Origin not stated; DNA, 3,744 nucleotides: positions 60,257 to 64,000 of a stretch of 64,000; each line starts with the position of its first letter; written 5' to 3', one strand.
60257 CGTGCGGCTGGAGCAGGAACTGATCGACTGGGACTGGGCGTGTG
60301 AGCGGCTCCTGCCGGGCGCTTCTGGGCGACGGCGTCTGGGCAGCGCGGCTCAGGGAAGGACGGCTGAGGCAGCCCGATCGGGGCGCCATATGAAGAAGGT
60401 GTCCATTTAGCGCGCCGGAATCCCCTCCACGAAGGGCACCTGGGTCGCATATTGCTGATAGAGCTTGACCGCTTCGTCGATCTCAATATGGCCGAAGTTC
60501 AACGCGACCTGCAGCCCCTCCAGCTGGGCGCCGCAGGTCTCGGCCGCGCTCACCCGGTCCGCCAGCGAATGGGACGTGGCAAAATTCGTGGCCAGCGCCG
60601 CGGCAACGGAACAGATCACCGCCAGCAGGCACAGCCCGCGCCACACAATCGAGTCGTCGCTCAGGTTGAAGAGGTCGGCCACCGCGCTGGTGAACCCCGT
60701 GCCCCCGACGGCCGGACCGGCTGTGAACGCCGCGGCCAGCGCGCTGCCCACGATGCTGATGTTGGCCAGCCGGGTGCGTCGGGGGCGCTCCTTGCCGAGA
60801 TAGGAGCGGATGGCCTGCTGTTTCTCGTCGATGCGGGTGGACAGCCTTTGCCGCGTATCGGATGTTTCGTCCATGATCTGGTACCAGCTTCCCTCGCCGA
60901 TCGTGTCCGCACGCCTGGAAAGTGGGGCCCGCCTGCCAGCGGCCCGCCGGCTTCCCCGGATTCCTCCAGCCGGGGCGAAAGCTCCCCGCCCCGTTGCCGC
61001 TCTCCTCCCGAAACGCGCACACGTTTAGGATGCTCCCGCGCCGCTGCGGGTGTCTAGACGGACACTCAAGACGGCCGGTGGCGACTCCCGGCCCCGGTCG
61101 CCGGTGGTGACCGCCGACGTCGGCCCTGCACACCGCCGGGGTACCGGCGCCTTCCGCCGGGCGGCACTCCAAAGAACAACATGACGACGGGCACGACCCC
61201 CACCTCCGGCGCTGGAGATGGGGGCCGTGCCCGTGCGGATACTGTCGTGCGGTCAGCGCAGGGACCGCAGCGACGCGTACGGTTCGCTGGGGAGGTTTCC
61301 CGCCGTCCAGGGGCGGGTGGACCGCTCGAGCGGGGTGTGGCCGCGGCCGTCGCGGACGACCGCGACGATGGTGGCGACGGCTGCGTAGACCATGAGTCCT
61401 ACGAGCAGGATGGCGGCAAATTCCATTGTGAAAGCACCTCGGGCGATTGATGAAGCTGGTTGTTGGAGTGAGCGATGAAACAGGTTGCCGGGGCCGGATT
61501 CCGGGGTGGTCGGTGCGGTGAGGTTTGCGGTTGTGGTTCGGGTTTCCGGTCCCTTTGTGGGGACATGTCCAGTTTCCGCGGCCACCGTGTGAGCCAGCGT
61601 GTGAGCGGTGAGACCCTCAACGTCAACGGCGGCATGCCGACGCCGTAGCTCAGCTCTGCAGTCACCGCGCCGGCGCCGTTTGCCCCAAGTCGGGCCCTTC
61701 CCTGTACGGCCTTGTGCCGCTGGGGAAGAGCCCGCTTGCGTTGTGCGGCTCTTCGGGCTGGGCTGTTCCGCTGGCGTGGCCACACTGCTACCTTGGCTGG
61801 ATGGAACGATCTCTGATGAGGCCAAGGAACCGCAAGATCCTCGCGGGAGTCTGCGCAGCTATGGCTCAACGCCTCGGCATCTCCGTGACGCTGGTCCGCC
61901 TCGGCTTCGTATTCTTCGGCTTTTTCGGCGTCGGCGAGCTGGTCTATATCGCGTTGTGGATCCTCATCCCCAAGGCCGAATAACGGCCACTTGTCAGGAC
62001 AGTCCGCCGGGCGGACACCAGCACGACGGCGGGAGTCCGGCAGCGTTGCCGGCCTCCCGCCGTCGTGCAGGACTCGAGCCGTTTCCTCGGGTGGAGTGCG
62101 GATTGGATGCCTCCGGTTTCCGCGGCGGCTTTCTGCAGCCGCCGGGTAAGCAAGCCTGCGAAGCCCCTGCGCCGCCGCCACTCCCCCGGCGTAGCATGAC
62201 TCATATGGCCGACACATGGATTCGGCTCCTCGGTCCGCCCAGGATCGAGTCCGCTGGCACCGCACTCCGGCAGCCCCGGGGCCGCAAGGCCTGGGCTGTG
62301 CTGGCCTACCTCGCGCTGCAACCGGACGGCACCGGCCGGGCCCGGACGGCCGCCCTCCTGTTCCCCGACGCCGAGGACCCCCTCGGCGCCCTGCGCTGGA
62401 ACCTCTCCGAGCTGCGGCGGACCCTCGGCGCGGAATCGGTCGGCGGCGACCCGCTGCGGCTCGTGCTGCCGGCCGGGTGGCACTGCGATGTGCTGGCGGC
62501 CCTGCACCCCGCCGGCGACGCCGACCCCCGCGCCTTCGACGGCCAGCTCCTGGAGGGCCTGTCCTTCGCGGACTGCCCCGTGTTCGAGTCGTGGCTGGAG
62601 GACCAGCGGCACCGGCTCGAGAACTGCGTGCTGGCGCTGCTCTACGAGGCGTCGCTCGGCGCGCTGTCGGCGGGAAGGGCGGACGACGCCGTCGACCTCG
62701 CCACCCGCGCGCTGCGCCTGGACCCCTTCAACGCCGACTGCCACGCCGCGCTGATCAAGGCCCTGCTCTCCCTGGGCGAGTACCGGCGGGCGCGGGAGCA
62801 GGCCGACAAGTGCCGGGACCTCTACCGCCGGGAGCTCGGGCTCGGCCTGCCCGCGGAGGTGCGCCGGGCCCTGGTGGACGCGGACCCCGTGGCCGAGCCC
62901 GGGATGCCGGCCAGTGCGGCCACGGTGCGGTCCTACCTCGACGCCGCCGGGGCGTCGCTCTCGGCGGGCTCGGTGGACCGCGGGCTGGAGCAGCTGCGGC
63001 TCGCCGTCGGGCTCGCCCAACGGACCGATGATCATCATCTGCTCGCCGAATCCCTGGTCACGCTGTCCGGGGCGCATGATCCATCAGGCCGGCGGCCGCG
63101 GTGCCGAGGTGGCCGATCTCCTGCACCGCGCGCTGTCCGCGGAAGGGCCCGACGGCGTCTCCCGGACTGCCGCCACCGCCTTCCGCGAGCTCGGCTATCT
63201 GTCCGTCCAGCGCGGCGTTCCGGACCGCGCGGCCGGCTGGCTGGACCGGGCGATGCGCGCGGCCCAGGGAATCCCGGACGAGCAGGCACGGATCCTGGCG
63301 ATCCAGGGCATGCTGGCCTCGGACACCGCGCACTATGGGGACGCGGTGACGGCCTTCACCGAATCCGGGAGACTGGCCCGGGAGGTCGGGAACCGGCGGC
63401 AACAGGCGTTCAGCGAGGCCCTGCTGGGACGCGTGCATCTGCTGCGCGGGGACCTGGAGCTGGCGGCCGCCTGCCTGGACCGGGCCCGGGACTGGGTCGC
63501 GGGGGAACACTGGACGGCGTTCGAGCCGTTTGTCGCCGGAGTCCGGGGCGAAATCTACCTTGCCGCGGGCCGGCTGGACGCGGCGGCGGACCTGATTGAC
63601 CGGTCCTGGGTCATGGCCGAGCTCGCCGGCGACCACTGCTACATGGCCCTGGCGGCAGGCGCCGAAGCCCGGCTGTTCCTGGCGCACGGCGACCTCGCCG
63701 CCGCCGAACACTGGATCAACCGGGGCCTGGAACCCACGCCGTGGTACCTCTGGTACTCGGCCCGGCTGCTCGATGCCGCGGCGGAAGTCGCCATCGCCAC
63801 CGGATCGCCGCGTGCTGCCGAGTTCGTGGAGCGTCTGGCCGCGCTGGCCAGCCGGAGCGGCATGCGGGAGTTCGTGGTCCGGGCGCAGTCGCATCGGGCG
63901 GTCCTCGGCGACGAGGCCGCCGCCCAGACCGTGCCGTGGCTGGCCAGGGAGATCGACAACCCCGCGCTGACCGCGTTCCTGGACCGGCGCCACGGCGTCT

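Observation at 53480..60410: Four-gene Wadjet-like (JetABCD / MksFEBG) SMC-type anti-plasmid system in an island next to the rrn operon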

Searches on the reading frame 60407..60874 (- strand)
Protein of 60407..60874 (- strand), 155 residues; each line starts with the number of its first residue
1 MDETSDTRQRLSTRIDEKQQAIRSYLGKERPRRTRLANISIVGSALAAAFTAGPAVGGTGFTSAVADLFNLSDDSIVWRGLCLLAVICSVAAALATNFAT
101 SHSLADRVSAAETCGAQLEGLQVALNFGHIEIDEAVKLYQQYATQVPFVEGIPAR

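Call 41: find_encoding_contigs(protein=window:60407-60874:-, flank=10000, max_places=6)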
Protein window:60407-60874:- (155 aa): no gene with exactly this product is on record in the collection.

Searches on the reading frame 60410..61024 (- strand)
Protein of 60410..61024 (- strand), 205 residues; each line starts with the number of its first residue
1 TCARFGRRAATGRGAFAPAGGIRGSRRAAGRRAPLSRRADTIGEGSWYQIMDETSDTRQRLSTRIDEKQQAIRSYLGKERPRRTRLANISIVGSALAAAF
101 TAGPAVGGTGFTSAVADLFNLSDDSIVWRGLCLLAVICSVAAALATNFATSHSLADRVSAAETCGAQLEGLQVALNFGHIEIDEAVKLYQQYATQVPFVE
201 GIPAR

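Call 32: search_protein_families(library=pfam, proteins=[window:60410-61024:-], max_evalue=0.001)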
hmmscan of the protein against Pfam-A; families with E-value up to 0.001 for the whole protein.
window:60410-61024:- (205 aa): 0 families
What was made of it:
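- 60407..60874 (-): Convergent 155-aa ORF with no Pfam match, downstream of jetD. No Pfam hit (call 32).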

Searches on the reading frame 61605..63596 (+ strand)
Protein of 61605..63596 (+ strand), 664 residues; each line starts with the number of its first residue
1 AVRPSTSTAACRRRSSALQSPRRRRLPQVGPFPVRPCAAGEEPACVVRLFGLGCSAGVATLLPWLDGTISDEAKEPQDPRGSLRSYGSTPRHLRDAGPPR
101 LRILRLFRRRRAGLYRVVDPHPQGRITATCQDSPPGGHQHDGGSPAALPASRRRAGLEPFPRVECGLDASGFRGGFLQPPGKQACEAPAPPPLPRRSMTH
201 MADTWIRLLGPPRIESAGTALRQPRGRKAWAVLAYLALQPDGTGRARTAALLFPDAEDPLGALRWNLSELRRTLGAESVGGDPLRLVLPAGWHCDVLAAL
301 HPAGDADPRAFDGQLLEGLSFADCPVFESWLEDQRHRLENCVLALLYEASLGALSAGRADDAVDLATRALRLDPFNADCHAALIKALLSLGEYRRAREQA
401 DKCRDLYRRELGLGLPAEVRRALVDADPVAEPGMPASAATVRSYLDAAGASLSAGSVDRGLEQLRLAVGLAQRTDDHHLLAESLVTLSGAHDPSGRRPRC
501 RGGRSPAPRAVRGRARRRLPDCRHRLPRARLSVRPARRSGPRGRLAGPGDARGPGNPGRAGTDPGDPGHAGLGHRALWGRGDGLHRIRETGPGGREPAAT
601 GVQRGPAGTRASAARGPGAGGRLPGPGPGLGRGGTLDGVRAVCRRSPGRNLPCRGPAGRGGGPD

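Call 32: search_protein_families(library=pfam, proteins=[window:61605-63596:+], max_evalue=0.001)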
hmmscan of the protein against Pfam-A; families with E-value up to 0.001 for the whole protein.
window:61605-63596:+ (664 aa): 2 families
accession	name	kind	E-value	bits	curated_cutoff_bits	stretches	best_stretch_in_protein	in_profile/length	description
PF03704.23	BTAD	-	3.2e-09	37.7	22.1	1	312-421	37-140/146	Bacterial transcriptional activator domain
PF14559.12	TPR_19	-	7.5e-06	26.6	25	1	353-399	1-47/68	Tetratricopeptide repeat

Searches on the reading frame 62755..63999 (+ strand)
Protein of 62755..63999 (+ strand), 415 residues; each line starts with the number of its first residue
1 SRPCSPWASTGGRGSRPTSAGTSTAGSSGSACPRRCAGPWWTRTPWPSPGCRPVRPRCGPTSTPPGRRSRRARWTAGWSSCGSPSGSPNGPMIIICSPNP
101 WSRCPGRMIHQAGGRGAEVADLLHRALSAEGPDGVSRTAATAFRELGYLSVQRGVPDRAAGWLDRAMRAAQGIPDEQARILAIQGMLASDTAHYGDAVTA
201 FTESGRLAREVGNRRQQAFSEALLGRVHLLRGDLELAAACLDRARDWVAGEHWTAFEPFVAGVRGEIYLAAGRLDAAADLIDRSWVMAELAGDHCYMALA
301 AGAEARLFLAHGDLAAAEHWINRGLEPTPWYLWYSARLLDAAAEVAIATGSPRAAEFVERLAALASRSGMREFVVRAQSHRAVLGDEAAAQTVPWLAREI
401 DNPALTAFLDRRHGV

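Call 32: search_protein_families(library=pfam, proteins=[window:62755-63999:+], max_evalue=0.001)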
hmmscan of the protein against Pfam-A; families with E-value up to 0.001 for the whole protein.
window:62755-63999:+ (415 aa): 2 families
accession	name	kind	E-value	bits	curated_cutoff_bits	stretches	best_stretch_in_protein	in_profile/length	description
PF17874.7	TPR_MalT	-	1.2e-08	35.1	45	1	137-372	39-277/336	MalT-like TPR region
PF13424.12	TPR_12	-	1.2e-05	25.8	30.1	0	194-246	19-73/77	Tetratricopeptide repeat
